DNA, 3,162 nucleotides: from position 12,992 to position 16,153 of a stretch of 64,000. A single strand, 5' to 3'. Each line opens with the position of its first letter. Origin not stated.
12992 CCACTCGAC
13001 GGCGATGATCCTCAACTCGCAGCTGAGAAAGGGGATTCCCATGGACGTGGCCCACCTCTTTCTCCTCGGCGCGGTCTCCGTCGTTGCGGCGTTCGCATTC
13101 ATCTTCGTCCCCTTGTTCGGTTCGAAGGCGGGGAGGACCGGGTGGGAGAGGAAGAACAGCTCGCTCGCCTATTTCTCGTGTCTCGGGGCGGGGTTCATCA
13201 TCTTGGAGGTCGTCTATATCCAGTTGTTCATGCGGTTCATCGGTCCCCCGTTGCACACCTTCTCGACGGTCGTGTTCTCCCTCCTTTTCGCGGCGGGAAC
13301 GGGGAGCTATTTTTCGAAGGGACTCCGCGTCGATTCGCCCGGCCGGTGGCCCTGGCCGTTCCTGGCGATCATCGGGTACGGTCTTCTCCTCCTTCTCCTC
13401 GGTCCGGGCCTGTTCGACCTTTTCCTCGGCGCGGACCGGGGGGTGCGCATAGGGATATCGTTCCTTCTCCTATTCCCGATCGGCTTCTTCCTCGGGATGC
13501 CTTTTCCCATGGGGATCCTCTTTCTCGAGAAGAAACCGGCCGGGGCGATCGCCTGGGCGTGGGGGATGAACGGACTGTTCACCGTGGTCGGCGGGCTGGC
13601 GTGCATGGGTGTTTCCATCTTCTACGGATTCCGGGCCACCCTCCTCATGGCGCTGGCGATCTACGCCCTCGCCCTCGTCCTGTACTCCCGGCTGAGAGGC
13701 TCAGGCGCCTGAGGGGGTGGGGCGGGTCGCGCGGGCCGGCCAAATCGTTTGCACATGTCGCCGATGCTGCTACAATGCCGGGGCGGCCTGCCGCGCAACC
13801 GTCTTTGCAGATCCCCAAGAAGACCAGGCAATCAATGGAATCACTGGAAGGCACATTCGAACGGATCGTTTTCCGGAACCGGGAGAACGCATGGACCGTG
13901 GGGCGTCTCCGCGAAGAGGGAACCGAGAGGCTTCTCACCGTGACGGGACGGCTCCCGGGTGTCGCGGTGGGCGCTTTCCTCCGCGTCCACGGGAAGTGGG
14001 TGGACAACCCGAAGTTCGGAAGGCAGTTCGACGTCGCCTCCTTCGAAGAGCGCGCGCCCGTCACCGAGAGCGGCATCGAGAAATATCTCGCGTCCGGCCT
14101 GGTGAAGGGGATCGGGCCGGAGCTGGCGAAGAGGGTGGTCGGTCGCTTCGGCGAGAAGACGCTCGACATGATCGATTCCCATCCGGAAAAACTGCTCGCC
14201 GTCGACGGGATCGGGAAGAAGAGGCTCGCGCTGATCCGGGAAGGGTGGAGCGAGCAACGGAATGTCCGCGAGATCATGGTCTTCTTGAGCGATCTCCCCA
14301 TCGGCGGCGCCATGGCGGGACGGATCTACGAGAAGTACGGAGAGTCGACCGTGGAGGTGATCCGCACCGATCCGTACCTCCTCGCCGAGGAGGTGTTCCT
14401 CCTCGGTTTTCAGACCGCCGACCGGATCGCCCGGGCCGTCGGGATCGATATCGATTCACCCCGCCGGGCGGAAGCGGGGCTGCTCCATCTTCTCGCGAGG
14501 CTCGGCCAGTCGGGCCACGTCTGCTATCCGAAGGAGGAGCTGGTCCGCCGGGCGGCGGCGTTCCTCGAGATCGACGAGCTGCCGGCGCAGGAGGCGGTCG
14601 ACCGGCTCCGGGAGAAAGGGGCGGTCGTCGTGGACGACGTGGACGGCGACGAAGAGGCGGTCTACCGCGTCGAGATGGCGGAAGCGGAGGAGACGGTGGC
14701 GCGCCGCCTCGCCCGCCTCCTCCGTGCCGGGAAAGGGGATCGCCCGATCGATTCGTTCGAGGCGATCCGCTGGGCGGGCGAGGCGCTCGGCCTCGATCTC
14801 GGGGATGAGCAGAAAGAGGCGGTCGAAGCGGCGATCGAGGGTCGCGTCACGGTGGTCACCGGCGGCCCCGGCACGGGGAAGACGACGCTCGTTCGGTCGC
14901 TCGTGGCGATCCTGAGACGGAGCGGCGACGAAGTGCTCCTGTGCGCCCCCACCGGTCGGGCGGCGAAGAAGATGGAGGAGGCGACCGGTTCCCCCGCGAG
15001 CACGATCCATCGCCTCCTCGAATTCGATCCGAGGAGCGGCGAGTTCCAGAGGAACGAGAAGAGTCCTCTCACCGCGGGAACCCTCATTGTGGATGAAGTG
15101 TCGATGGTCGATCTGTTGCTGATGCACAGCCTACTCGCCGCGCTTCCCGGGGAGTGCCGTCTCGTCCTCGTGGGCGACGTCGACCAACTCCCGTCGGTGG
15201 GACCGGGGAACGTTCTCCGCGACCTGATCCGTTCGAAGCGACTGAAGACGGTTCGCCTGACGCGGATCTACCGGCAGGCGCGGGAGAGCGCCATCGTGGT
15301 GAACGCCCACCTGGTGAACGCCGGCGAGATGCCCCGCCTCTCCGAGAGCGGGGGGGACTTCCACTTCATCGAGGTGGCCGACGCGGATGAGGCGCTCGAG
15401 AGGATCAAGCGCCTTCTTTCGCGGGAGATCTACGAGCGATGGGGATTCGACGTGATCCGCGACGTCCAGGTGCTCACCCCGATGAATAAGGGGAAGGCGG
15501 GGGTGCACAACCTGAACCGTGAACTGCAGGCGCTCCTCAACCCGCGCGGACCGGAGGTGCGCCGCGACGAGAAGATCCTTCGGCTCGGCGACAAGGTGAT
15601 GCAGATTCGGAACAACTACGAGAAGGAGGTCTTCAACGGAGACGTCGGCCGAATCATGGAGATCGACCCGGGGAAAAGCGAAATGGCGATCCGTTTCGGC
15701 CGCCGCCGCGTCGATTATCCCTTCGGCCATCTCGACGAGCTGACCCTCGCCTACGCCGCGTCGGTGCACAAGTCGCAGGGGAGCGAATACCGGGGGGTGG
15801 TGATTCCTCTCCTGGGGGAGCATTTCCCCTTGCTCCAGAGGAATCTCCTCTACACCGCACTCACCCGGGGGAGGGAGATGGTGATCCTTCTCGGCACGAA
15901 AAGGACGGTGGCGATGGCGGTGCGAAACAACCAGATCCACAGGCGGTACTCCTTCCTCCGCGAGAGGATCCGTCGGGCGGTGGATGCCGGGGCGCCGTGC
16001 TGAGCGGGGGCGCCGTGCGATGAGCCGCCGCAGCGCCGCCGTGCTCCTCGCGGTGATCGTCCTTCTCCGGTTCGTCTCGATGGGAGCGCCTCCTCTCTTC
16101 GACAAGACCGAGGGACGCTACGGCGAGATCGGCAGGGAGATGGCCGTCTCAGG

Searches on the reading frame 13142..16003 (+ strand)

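Call 16: search_protein_families(library=pfam, proteins=[window:13142-16003:+], max_evalue=0.001)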
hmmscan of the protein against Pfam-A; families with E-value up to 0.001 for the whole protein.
window:13142-16003:+ (953 aa): 17 families
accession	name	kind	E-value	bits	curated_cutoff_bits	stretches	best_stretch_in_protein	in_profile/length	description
PF13245.12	AAA_19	-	7.2e-47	159.4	25.1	1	557-688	1-134/134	AAA domain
PF13604.12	AAA_30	-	1.2e-43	149.5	27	1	553-731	2-174/191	AAA domain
PF14490.11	HHH_RecD2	-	3.8e-32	110.5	27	1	371-461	1-92/92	ATP-dependent RecD2 DNA helicase HHH domain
PF23139.1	OB_YrrC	-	1.7e-22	79.5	27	1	232-306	1-76/76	ATP-dependent DNA helicase YrrC, OB-fold domain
PF18335.7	SH3_13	-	9.9e-22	77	41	1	791-852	1-65/65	ATP-dependent RecD-like DNA helicase SH3 domain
PF13538.12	UvrD_C_2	-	2.5e-15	56.5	27.4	1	869-916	1-51/52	UvrD-like helicase C-terminal domain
PF13086.12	AAA_11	-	2.9e-11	44.1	27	1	553-608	2-65/257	AAA domain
PF01443.25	Viral_helicase1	-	5.5e-11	43.1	21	1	570-717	1-132/228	Viral superfamily 1 RNA helicase core domain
PF05970.20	PIF1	-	5.1e-07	29.9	25.9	1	553-665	2-123/223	PIF1-like helicase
PF00580.27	UvrD-helicase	-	1.8e-05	25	23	1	554-617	2-67/271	UvrD/REP helicase N-terminal domain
PF14520.12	HHH_5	-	3.4e-05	24.7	27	1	321-369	7-55/57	Helix-hairpin-helix domain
PF13401.12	AAA_22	-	0.00017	22.3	27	1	568-656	6-96/130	AAA domain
PF00270.35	DEAD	-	0.00026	21.2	26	1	557-637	4-91/167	DEAD/DEAH box helicase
PF20720.3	nSTAND3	-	0.00031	20.9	27.2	1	558-601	8-51/155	Novel STAND NTPase 3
PF13521.12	AAA_28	-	0.0005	20.7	27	0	571-659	3-88/164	AAA domain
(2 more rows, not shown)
